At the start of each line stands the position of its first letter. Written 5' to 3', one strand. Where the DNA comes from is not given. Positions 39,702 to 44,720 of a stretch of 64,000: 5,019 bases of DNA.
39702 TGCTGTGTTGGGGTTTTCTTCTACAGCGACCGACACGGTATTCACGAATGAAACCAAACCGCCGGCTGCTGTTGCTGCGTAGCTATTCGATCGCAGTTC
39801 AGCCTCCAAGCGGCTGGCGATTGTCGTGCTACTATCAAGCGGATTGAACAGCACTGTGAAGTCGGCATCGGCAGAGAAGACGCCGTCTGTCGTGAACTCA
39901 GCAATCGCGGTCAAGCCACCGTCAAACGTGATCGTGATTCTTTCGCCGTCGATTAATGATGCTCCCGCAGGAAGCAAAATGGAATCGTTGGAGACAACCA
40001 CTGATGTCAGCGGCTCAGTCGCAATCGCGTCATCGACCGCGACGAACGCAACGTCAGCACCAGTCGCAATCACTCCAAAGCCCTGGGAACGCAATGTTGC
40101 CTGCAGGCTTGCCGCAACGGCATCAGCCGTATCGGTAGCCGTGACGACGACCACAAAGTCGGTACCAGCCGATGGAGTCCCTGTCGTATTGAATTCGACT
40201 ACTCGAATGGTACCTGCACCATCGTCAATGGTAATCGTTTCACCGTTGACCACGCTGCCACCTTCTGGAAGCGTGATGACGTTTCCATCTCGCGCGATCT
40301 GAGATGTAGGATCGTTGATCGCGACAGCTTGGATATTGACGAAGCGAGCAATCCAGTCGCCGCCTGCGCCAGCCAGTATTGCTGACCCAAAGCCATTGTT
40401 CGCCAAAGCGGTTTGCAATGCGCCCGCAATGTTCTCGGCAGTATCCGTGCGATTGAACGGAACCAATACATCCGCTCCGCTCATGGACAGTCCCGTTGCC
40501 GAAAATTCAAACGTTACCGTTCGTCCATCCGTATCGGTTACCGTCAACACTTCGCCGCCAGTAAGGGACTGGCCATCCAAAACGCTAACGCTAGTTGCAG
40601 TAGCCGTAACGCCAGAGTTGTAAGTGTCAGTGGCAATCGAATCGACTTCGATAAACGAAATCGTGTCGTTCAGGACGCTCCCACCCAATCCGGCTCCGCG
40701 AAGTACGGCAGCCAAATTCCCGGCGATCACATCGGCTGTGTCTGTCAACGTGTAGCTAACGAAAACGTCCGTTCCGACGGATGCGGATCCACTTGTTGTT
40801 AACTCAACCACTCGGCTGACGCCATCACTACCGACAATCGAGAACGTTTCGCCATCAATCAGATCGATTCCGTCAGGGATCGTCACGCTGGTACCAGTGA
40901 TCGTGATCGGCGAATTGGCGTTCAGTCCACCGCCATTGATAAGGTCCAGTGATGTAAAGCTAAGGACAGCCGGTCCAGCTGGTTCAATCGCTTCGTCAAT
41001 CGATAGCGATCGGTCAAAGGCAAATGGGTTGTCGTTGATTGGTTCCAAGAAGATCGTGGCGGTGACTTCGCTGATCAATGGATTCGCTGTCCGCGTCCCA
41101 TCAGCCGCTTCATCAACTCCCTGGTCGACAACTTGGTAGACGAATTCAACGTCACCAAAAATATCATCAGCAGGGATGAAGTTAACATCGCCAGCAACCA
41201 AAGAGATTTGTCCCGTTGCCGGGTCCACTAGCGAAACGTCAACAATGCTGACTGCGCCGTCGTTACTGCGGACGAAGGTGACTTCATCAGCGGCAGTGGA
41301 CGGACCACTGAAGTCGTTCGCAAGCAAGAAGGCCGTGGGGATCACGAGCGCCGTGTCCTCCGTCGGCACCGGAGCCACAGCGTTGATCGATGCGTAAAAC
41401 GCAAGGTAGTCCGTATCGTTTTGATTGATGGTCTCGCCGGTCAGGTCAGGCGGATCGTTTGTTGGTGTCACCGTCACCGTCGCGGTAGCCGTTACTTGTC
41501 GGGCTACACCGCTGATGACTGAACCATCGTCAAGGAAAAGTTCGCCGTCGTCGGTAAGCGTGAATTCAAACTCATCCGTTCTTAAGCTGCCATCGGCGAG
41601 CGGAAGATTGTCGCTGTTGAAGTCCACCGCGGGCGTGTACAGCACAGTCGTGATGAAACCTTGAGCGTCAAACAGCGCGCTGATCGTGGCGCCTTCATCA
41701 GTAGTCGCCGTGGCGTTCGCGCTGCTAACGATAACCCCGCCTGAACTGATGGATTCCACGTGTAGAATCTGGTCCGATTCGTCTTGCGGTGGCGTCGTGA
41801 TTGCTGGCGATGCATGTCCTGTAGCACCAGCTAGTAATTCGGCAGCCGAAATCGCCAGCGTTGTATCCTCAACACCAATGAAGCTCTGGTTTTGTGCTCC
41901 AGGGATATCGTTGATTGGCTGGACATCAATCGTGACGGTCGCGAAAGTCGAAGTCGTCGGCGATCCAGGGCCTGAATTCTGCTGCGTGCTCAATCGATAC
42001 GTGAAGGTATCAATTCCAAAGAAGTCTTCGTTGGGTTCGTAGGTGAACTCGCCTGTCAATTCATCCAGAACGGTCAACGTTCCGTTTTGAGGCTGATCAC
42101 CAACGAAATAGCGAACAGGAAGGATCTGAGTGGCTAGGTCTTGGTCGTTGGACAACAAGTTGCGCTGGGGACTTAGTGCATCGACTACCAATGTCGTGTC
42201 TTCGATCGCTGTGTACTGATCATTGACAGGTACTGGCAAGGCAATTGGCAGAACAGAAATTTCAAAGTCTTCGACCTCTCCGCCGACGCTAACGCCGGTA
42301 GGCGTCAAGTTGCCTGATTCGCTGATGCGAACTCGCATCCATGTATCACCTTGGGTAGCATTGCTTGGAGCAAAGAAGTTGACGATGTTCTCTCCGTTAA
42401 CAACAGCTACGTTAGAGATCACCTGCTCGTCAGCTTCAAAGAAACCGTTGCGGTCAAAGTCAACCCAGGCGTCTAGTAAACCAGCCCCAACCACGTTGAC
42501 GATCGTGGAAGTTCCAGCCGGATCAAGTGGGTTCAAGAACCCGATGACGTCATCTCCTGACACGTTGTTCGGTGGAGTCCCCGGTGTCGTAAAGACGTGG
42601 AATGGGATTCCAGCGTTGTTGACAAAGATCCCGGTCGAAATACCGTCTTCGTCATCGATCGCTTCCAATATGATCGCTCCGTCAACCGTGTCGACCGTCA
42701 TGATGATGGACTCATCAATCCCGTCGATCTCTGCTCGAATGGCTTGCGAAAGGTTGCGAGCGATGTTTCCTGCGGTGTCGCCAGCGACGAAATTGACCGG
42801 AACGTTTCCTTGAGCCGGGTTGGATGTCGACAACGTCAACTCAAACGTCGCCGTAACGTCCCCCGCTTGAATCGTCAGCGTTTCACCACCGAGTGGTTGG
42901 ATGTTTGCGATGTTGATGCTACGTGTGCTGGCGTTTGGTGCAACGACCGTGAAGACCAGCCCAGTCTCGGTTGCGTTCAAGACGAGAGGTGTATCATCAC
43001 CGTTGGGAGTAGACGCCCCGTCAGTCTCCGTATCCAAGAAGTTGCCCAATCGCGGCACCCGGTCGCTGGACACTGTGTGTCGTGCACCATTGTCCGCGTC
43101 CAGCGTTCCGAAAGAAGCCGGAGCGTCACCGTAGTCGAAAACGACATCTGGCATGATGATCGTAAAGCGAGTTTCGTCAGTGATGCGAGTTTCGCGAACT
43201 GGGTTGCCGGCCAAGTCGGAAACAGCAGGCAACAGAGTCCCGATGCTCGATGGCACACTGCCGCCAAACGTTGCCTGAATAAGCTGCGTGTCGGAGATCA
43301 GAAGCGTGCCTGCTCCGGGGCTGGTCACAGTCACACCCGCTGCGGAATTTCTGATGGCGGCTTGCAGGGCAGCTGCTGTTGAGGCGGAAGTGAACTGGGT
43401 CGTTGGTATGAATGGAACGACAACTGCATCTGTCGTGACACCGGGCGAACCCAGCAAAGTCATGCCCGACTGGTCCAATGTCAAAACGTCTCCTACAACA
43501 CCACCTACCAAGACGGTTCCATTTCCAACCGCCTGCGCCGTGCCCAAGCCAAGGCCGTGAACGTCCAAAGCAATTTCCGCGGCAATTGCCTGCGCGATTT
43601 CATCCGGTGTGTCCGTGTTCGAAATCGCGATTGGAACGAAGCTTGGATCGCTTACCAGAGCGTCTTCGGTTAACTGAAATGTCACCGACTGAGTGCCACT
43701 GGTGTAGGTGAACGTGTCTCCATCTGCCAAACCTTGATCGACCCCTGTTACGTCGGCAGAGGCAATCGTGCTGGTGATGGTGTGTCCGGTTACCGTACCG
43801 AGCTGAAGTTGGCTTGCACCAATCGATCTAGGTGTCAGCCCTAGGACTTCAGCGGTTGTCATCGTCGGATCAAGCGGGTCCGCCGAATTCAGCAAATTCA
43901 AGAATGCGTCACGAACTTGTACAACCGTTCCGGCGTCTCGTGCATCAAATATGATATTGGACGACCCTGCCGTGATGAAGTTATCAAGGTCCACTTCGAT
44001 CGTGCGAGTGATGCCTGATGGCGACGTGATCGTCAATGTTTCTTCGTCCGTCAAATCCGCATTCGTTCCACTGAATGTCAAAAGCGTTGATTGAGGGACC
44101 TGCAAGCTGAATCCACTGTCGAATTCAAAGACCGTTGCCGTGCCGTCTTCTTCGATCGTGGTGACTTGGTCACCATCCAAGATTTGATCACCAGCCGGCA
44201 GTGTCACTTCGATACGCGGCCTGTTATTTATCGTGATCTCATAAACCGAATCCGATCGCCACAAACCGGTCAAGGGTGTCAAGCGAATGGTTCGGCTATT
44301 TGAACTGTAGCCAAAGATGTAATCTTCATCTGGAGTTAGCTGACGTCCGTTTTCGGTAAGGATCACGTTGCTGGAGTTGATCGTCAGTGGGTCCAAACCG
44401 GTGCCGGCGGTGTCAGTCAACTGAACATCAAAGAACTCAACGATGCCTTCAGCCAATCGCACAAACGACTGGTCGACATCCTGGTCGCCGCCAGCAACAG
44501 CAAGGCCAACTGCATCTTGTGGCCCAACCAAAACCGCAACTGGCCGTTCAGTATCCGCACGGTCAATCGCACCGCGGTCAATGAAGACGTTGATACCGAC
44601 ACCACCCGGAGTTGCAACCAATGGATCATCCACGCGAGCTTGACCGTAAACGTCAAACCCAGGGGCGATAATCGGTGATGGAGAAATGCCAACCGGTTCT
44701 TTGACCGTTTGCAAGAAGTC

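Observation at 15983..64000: Tandem array of at least three giant paralogous surface proteins built on one scaffold with swappable loop slots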

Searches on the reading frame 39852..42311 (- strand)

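Call 69: search_protein_families(library=pfam, proteins=[window:39852-42311:-], max_evalue=0.05)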
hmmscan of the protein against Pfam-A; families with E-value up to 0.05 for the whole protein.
window:39852-42311:- (820 aa): 3 families
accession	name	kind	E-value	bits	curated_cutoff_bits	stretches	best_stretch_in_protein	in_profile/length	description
PF17803.7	Cadherin_4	-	1.3e-10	42.1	25.1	2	26-91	14-71/71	Bacterial cadherin-like domain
PF17892.7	Cadherin_5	-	1.6e-10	41.1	26.5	1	30-111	9-85/98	Cadherin-like domain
PF17963.7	Big_9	-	4.1e-09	37.6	23.6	2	26-112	4-79/89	Bacterial Ig domain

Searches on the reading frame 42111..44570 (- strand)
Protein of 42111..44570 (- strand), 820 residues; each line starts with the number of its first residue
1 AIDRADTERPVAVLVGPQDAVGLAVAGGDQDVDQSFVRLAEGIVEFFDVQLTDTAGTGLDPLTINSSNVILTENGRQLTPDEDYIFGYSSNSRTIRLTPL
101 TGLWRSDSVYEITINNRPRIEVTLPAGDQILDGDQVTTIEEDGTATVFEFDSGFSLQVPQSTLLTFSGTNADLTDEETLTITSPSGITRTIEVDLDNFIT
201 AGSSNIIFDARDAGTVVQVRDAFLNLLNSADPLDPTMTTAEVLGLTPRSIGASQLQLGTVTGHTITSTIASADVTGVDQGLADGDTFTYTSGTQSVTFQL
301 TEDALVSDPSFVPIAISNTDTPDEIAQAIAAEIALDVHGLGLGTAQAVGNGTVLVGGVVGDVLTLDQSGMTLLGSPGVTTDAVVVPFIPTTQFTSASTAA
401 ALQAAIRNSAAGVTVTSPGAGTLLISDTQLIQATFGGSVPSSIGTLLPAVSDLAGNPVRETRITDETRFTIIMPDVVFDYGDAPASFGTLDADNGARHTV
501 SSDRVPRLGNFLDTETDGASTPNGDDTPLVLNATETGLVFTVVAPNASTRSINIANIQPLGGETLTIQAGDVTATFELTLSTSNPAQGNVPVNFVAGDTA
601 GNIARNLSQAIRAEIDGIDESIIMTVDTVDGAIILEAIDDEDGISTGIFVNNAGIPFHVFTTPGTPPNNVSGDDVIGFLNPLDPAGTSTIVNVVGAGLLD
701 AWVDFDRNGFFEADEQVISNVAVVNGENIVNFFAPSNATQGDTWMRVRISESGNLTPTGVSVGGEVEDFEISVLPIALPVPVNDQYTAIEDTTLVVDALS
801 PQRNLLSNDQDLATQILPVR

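Call 69: search_protein_families(library=pfam, proteins=[window:42111-44570:-], max_evalue=0.05)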
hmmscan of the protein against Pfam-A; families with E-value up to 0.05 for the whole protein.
window:42111-44570:- (820 aa): 2 families
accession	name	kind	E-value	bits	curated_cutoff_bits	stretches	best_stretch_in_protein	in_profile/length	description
PF20009.4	GEVED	-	1.8e-14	54.7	24.4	1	700-771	3-77/78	GEVED domain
PF19781.4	DUF6266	-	0.0079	16.2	23.4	1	472-573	85-185/198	Family of unknown function (DUF6266)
